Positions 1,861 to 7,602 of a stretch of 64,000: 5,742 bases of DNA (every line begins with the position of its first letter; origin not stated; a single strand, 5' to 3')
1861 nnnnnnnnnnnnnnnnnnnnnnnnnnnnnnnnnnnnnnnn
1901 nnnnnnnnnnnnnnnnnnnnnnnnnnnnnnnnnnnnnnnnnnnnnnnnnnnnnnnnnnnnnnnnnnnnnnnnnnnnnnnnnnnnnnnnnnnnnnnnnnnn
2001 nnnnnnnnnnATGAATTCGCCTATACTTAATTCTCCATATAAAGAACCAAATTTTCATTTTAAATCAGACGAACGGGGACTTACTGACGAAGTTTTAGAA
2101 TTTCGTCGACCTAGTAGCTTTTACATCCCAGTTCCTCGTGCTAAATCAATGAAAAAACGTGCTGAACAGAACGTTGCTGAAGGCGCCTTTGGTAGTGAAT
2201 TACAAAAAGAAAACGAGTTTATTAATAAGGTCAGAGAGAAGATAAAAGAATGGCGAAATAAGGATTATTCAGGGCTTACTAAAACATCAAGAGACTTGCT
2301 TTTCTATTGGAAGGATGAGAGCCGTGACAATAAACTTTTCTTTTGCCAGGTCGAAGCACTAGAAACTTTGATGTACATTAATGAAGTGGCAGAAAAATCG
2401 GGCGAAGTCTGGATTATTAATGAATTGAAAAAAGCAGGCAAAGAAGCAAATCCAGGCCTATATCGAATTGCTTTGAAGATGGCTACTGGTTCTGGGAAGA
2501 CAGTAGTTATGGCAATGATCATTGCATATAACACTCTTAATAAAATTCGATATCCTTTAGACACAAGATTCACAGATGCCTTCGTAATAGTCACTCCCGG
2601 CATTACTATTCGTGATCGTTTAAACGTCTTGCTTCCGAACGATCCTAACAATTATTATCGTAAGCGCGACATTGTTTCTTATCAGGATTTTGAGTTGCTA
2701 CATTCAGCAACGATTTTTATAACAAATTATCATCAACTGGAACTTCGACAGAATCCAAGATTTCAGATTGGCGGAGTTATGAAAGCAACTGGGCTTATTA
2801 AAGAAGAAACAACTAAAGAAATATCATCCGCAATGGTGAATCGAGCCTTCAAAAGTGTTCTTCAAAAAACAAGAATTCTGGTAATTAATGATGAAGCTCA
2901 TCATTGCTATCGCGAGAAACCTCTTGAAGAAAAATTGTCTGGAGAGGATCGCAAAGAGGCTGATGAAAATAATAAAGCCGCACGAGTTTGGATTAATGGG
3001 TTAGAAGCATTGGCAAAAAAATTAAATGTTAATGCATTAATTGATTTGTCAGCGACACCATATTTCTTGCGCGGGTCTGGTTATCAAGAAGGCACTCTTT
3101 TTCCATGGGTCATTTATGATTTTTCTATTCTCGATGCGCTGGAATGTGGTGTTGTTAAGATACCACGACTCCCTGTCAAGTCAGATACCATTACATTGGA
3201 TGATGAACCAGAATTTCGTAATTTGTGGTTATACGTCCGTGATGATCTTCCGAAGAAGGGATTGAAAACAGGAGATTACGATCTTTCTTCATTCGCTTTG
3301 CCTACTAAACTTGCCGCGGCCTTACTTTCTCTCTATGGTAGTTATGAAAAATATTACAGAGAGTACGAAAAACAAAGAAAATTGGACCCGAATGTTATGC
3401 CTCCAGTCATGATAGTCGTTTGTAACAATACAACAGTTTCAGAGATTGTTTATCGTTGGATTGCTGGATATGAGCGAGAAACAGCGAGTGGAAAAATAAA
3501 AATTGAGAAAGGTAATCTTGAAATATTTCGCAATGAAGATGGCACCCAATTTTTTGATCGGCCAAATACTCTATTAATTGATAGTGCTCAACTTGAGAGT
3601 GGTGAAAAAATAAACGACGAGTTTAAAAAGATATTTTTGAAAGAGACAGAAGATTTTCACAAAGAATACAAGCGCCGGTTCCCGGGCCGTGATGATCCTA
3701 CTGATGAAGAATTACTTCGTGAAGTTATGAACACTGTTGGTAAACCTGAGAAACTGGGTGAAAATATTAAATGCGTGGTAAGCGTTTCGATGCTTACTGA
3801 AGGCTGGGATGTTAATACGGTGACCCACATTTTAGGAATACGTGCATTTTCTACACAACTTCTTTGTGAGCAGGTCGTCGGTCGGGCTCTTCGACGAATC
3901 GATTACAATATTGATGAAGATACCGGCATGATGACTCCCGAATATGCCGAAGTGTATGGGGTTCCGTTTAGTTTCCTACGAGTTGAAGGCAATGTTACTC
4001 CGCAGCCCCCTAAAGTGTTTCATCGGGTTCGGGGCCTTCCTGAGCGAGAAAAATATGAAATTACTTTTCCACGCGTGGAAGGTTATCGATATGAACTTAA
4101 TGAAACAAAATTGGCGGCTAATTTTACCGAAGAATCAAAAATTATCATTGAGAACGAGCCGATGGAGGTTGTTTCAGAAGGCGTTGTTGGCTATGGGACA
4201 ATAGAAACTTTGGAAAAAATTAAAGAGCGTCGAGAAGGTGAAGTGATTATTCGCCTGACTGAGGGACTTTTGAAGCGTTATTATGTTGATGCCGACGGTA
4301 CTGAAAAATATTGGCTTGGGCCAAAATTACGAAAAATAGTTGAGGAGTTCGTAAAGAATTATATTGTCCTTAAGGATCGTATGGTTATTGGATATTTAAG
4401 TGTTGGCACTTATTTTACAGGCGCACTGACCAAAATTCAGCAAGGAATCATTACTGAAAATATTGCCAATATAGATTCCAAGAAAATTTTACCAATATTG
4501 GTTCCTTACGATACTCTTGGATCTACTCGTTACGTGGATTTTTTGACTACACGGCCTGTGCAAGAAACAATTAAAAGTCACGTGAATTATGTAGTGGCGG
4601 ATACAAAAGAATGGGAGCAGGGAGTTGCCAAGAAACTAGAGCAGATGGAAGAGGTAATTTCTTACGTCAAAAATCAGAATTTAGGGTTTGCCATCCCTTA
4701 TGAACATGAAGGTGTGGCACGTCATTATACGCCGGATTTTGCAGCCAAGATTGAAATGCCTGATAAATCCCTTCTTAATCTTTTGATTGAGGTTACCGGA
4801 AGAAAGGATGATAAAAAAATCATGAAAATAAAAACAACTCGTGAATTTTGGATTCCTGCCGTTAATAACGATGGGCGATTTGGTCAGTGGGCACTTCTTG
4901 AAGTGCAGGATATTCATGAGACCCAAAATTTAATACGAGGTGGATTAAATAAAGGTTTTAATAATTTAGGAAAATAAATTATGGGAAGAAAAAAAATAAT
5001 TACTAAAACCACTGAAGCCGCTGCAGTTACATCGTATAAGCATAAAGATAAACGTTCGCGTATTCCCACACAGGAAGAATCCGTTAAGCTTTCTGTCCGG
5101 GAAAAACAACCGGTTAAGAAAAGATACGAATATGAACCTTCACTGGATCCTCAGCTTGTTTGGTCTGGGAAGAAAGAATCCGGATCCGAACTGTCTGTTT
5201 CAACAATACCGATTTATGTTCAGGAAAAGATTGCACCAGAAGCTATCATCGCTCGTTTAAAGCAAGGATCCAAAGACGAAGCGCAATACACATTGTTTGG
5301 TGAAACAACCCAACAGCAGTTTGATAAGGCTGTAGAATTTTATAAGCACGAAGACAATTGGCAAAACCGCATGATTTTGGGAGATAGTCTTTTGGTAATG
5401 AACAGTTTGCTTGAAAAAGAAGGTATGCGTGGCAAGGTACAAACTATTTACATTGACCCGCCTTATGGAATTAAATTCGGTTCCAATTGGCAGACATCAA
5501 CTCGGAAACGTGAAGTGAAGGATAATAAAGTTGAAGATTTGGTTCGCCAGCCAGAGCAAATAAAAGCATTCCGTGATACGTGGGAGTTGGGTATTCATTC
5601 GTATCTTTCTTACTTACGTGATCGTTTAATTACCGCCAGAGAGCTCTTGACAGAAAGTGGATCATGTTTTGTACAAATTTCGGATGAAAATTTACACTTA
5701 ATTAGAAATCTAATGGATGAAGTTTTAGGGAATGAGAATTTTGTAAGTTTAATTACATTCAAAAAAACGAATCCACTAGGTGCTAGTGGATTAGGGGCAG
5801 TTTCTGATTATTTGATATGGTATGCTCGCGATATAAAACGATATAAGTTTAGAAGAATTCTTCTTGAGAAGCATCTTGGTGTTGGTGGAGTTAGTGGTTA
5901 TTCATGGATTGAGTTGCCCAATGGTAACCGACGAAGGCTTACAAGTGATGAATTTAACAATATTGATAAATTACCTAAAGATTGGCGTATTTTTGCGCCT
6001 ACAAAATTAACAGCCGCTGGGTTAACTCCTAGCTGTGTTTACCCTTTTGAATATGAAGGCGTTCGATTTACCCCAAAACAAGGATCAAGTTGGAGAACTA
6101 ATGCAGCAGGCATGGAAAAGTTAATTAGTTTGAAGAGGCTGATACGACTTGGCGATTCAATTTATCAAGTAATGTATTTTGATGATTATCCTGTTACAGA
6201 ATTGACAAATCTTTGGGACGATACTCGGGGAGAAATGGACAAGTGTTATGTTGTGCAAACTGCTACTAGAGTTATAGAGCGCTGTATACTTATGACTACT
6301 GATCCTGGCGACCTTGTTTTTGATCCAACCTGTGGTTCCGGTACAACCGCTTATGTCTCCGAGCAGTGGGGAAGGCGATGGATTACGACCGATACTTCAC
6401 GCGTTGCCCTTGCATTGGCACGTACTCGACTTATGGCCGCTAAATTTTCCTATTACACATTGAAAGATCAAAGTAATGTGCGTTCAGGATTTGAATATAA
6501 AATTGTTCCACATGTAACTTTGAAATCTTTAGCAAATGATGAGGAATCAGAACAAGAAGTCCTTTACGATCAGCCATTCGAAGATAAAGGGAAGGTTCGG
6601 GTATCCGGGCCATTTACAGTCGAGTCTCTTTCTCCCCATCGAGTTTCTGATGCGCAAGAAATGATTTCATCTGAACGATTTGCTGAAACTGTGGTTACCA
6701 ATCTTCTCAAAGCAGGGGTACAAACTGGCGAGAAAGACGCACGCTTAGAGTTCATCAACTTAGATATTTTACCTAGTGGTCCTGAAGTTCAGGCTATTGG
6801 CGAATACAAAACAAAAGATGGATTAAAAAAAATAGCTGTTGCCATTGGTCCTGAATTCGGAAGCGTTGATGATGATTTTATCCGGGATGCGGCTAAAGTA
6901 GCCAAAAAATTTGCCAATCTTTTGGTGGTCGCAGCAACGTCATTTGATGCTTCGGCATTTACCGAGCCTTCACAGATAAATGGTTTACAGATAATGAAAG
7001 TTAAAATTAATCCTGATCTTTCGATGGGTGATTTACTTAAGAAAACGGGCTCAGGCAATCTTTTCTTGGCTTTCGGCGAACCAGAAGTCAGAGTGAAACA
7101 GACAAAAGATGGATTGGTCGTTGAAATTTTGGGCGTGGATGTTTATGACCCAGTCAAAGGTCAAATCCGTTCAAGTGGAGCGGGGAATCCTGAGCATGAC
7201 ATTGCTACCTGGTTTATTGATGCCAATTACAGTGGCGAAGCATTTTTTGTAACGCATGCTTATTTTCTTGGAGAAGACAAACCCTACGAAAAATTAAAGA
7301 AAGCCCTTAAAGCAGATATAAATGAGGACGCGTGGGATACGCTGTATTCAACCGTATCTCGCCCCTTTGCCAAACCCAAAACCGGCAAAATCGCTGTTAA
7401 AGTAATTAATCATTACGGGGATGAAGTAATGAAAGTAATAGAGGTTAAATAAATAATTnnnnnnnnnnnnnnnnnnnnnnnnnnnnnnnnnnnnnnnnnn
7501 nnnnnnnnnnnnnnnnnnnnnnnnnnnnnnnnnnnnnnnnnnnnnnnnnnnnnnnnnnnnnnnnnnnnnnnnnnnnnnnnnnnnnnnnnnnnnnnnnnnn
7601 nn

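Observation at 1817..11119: Compact operon coupling an inverted Type III-like Res/Mod pair to a PHP::Rad50-like ATPase and a GIY-YIG nuclease: candidate composite, possibly undescribed defence system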

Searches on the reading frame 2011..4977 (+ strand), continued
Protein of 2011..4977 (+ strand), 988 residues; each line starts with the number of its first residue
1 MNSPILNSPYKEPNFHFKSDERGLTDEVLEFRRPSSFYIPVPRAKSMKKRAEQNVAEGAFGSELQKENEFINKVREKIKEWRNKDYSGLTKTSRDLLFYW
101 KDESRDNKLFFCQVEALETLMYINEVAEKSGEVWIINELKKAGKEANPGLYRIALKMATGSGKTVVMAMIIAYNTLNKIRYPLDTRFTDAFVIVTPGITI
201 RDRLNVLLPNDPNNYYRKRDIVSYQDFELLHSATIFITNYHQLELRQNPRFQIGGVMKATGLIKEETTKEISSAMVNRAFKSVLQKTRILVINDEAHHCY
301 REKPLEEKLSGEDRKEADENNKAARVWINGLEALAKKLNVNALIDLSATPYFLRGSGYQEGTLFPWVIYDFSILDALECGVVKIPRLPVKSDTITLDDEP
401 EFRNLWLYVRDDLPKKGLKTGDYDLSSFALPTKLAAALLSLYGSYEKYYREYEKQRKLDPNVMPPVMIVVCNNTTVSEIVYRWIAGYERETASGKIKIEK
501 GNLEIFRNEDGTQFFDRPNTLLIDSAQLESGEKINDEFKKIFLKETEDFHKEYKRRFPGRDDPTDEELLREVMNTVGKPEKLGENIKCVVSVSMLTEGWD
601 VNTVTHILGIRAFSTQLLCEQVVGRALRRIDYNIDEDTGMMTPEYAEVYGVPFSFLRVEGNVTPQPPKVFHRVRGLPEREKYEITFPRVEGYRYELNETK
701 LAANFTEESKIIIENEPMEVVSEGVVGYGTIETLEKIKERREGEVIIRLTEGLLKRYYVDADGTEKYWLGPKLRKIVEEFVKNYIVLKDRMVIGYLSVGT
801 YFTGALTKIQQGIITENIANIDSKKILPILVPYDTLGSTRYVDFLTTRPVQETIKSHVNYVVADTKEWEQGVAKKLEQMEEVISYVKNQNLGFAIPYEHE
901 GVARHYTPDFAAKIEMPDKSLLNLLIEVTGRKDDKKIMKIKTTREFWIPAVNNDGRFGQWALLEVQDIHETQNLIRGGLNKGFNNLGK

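Call 85: search_protein_families(library=padloc, proteins=[L084:11944-14037:+], max_evalue=0.001)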
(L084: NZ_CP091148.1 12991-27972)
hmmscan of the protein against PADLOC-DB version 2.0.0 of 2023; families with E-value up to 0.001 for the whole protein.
L084:11944-14037:+ (697 aa): 40 families (the best 25 are shown)
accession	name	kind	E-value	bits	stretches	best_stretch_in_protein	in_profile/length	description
PDLC01087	C3a187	-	3e-27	93.7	1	233-689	197-553/559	NERD+UvrD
PDLC00132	GajB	-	1.4e-24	84.7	3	435-518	214-302/625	UrvD helicase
PDLC00117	GajB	-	4.9e-19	66.2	2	606-680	510-576/604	UrvD helicase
PDLC00114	GajB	-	5.5e-19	66.2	2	233-599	8-380/635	UrvD helicase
PDLC03802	RTasHel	-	7.5e-19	66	2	243-580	15-324/675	DRT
PDLC00127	GajB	-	2.7e-16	57.2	2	602-676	497-564/594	UrvD helicase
PDLC00107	GajB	-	1.9e-14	51.2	2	415-502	195-285/587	UrvD helicase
PDLC00104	GajB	-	7.8e-14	49.3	1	578-676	473-561/574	UrvD helicase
PDLC00129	GajB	-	1e-12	45.5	1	417-535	212-327/594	UrvD helicase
PDLC00138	GajB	-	1.4e-11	41.8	1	436-586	221-369/581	UrvD helicase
PDLC00123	GajB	-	2.6e-11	40.9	1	604-673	435-502/540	UrvD helicase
PDLC00130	GajB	-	4.3e-11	39.8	1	605-678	503-568/589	UrvD helicase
PDLC00135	GajB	-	7.2e-11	39.7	1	608-688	510-589/603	UrvD helicase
PDLC00103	GajB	-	1.1e-10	39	1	433-583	209-359/612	UrvD helicase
PDLC00121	GajB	-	4.3e-10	36.7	1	435-478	202-242/565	UrvD helicase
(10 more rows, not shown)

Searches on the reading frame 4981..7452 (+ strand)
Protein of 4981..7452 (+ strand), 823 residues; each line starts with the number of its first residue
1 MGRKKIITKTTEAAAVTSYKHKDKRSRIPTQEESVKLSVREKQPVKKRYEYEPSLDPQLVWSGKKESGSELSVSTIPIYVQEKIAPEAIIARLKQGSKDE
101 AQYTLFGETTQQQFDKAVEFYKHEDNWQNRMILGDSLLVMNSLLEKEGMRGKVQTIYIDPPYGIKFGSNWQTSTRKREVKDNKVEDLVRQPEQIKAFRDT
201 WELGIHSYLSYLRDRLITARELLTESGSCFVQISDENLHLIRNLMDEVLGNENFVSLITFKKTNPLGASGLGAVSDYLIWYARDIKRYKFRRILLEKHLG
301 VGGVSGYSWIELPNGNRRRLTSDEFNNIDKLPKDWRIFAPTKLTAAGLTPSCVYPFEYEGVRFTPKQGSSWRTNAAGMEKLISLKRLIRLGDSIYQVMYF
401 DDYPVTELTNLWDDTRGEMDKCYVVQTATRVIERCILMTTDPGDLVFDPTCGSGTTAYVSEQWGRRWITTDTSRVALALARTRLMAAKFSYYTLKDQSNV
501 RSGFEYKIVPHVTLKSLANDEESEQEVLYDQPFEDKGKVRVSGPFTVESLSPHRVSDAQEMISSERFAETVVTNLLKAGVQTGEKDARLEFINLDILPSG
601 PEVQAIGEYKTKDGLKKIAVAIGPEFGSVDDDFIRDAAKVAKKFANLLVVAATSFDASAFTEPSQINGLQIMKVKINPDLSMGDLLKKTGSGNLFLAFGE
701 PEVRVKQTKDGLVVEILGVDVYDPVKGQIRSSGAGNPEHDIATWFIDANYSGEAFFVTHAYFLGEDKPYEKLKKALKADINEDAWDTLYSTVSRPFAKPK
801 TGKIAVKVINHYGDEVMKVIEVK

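Call 3: search_protein_families(library=pfam, proteins=[window:4981-7452:+], max_evalue=0.01)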
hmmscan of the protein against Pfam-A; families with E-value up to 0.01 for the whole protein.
window:4981-7452:+ (823 aa): 1 family
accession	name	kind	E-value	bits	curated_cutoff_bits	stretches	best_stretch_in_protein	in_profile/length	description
PF01555.25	N6_N4_Mtase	-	1.7e-29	103.8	26.7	1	153-478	1-217/221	DNA methylase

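Call 4: search_protein_families(library=padloc, proteins=[window:4981-7452:+], max_evalue=0.01)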
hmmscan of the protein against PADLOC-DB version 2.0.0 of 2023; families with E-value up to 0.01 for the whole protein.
window:4981-7452:+ (823 aa): 45 families (the best 25 are shown)
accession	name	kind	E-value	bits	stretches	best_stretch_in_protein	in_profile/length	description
PDLC03632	MTase_III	-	1.7e-220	732.7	2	52-522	76-588/983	Type III methyltransferase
PDLC03354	MTase_II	-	9.2e-39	131.6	2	93-284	27-207/425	Type II methyltransferase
PDLC03636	MTase_III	-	1.3e-36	124.5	3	207-293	94-183/575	Type III methyltransferase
PDLC03644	MTase_III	-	3e-32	110.1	1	115-485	25-394/542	Type III methyltransferase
PDLC03633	MTase_III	-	8e-29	98.8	2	122-255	71-198/616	Type III methyltransferase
PDLC03634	MTase_III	-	1.3e-27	95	1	110-457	76-423/621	Type III methyltransferase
PDLC03635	MTase_III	-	3.2e-27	93.5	2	123-292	211-357/708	Type III methyltransferase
PDLC03339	MTase_II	-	3.9e-24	83.2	2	422-485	209-272/399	Type II methyltransferase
PDLC03300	MTase_II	-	2.2e-23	80.8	2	151-291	29-170/302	Type II methyltransferase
PDLC03371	MTase_II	-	1.4e-22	78.5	2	423-487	191-255/260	Type II methyltransferase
PDLC03638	MTase_III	-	3.7e-22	76.5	2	206-471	429-664/816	Type III methyltransferase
PDLC03641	MTase_III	-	8.4e-20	68.9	1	123-458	99-426/657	Type III methyltransferase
PDLC03216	MTase_II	-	5.3e-18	63.1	2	420-557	191-326/364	Type II methyltransferase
PDLC03738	oMTase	-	2.7e-16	57.3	2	420-489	201-271/376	orphan methyltransferase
PDLC03637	MTase_III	-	6.3e-15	52.8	1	125-290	118-270/513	Type III methyltransferase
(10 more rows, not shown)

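Call 5: search_protein_families(library=ncbifam, proteins=[window:4981-7452:+], max_evalue=0.01)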
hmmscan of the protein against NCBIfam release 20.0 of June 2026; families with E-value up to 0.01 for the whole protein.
window:4981-7452:+ (823 aa): 3 families
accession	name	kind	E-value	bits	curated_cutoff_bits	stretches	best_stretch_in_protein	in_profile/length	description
NF050803.1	DnaMtaseCcrMCaul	equivalog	6e-16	58.3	830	2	420-548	183-307/350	adenine-specific DNA-methyltransferase CcrM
NF008572.0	PRK11524.1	equivalog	3.7e-09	36.1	292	1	425-486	197-258/294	adenine-specific DNA-methyltransferase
NF010253.0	PRK13699.1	subfamily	0.0011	18.7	244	0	434-472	155-193/226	DNA methyltransferase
